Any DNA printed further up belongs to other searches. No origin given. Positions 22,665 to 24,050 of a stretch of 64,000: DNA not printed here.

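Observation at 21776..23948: AT-richer three-ORF islet of tandem paralogous proteins of unknown family between sdhCDAB and the mcl-mch-ABC(6TM) genes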

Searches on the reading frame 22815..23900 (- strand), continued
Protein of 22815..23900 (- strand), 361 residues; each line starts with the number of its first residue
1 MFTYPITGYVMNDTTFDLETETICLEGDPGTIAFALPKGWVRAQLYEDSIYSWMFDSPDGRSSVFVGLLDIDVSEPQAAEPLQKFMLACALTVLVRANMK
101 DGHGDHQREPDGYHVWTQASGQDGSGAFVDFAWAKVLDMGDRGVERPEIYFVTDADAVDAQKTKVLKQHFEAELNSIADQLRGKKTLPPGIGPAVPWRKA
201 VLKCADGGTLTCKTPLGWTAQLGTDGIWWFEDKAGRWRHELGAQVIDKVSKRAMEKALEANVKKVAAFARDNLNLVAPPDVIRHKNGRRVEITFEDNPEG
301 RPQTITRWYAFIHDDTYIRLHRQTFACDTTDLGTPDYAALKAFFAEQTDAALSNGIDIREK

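Call 54: find_encoding_contigs(protein=P0014, flank=6000, max_places=3)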
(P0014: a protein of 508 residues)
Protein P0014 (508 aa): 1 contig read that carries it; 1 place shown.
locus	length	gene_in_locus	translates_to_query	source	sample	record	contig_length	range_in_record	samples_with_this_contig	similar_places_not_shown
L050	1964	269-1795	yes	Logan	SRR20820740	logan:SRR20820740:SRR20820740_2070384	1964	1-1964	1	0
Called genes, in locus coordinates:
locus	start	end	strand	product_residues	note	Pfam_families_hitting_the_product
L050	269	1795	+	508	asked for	-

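Call 66: search_protein_families(library=pfam, alignment_id=A3, max_evalue=1)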
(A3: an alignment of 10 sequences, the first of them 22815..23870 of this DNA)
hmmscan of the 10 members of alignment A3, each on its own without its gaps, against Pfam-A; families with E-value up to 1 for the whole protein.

A. member 1, window:22815-23870:- (351 aa): 1 family
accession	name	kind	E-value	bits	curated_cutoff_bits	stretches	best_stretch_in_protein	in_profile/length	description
PF17376.7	DUF5398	-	0.22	12.4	28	0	138-173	15-50/80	Family of unknown function (DUF5398)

B. families by the number of members that match (of 10 scanned): 8 families
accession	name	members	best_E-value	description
PF21934.1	Yop-YscD_ppl_3rd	2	0.16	YscD/CdsD-like Bon-like domain 3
PF15811.11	SVIP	1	0.0062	Small VCP/p97-interacting protein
PF13307.12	Helicase_C_2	1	0.05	Helicase C-terminal domain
PF13148.11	DUF3987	1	0.068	Protein of unknown function (DUF3987)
PF25460.1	Beta-prop_Aladin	1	0.12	Aladin seven-bladed propeller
PF18464.6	PCSK9_C2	1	0.14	Proprotein convertase subtilisin-like/kexin type 9 C-terminal domain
PF12857.13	TOBE_3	1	0.21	TOBE-like domain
PF17376.7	DUF5398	1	0.22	Family of unknown function (DUF5398)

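Call 67: search_solved_structures(query=A3, max_evalue=10)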
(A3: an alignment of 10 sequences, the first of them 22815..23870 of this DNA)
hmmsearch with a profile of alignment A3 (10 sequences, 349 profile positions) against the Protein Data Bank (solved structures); distinct sequences matched with E-value up to 10: 0.
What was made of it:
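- On PsbP family (PF01789): No PDB sequence hit with the family profile at E up to 10 (call 67).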

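Call 72: fold_search(model_id=the predicted structure, library=viral)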
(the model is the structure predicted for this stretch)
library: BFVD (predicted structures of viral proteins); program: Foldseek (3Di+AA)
matches with E <= 10: 1372; with E <= 0.001: 5
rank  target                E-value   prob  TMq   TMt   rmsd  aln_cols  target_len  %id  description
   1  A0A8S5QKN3            3.2e-05  1.00  0.26  0.24  23.2       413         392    9  Lipoprotein [Siphoviridae sp. ctezl47]
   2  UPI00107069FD         9.6e-05  0.89  0.16  0.21  20.3       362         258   10  (no name look-up for this kind of identifier)
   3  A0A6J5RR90            1.5e-04  1.00  0.27  0.46   4.5       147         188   11  Lipoprotein [uncultured Caudovirales phage]
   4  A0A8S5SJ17            2.9e-04  1.00  0.30  0.26  10.7       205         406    9  Host cell surface-exposed lipoprotein [Siphoviridae sp. ctvhu9]
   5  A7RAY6                7.2e-04  0.15  0.11  0.05  24.4       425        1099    9  (no name in the UniProt tables at hand)
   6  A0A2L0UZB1            1.2e-03  0.23  0.10  0.07  31.1       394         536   11  Multi-sensor signal transduction histidine [Agrobacterium phage Atu_ph07]
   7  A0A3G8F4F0            3.1e-03  0.21  0.12  0.14  19.6       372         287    9  (no name in the UniProt tables at hand)
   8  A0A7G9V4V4            4.3e-03  0.18  0.11  0.13  19.6       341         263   10  (no name in the UniProt tables at hand)
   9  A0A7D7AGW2            5.9e-03  0.11  0.11  0.04  21.6       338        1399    9  Genome polyprotein (Fragment) [Pacific black duck aalivirus]
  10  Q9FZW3                5.9e-03  0.10  0.11  0.07  21.4       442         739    8  Neck appendage protein [Bacillus phage GA-1]
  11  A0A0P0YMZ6            6.2e-03  0.41  0.13  0.15  18.2       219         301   13  (no name in the UniProt tables at hand)
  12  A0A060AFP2            6.6e-03  0.16  0.12  0.14  19.3       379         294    7  Uncharacterized protein [Listeria phage List-36]
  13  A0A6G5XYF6            7.3e-03  0.13  0.13  0.10  21.7       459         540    8  (no name in the UniProt tables at hand)
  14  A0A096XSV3            8.1e-03  0.13  0.11  0.13  18.8       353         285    7  Uncharacterized protein [Enterococcus phage ECP3]
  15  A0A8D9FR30            9.0e-03  0.21  0.11  0.10  16.3       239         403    7  Putative ATPase [uncultured marine phage]
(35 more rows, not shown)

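Call 90: search_protein_families(library=pfam, proteins=[L012:823-1311:+, L049:5160-7175:+], max_evalue=0.1)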
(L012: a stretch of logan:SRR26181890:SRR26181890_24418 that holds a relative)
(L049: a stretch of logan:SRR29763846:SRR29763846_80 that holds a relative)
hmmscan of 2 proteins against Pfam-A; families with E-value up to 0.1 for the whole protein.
L012:823-1311:+ (162 aa): 0 families

L049:5160-7175:+ (671 aa): 0 families

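Call 92: search_dna_similar(query=window:22815-23870:-, collection=plasmids, mode=protein, max_evalue=0.001, max_rows=10)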
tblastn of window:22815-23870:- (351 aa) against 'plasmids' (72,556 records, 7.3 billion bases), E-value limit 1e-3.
No match.

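Call 93: search_dna_similar(query=window:22815-23870:-, collection=phages, mode=protein, max_evalue=0.001, max_rows=10)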
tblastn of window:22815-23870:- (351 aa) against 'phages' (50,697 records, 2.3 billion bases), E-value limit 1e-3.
No match.
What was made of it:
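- On Polymorphic-toxin immunity arrays: None in plasmids or phages (calls 92, 93).
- No plasmid or phage copies (calls 92, 93).
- Tried and rejected: No plasmid or phage match (calls 92, 93).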
